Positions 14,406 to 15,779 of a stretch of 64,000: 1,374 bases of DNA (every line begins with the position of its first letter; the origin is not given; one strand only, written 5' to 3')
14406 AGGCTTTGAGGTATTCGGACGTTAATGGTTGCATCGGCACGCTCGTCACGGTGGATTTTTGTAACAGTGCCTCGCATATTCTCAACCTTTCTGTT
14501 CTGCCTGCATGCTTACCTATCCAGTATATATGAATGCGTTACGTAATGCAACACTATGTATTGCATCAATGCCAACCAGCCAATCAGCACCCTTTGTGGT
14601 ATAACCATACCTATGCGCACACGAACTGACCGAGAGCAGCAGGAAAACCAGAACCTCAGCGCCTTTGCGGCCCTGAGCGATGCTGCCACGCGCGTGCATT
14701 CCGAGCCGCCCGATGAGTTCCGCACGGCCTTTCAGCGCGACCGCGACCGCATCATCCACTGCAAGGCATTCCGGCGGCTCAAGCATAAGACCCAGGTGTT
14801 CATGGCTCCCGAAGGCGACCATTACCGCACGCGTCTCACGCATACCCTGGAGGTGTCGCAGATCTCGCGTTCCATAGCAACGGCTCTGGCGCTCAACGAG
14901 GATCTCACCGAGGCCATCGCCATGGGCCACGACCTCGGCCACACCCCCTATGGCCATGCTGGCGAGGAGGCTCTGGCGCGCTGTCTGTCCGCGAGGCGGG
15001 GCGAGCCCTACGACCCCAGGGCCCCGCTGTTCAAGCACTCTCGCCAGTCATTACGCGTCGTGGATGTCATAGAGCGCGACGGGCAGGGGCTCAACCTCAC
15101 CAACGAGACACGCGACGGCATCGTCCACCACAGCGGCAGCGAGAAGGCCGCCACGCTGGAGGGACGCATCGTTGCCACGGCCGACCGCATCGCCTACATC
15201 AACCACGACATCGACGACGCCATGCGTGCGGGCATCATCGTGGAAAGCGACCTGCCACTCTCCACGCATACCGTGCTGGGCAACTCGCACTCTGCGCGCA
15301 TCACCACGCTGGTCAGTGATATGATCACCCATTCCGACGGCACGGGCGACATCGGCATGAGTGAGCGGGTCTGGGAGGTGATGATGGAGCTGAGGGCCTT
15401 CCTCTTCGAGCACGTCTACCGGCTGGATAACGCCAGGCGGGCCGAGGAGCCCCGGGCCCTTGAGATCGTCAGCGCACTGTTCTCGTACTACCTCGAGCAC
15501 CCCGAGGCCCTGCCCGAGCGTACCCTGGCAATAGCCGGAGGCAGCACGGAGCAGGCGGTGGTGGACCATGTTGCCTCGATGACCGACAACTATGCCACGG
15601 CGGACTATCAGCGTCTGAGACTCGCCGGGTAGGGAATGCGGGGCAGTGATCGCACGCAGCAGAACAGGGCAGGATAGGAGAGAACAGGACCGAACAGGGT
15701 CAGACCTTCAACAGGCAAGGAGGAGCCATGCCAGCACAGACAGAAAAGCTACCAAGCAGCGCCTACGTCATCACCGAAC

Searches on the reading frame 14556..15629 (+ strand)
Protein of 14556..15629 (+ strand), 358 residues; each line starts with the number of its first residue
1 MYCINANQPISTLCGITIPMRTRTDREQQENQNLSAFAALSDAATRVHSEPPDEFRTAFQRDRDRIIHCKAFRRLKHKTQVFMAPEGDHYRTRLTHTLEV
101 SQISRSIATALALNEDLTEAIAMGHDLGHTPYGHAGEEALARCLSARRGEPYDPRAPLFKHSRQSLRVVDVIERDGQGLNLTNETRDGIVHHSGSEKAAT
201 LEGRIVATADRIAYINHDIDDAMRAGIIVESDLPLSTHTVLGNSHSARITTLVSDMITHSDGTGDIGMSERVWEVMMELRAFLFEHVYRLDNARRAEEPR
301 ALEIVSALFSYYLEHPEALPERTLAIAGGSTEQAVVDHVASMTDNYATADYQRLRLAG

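Call 92: search_protein_families(library=padloc, proteins=[window:14556-15629:+], max_evalue=1e-8)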
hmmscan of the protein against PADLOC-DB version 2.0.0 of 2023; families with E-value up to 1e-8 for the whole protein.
window:14556-15629:+ (358 aa): 1 family
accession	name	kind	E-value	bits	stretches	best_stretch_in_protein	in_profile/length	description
PDLC02374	dGTPase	-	7.8e-71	237.5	2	31-194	16-169/395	-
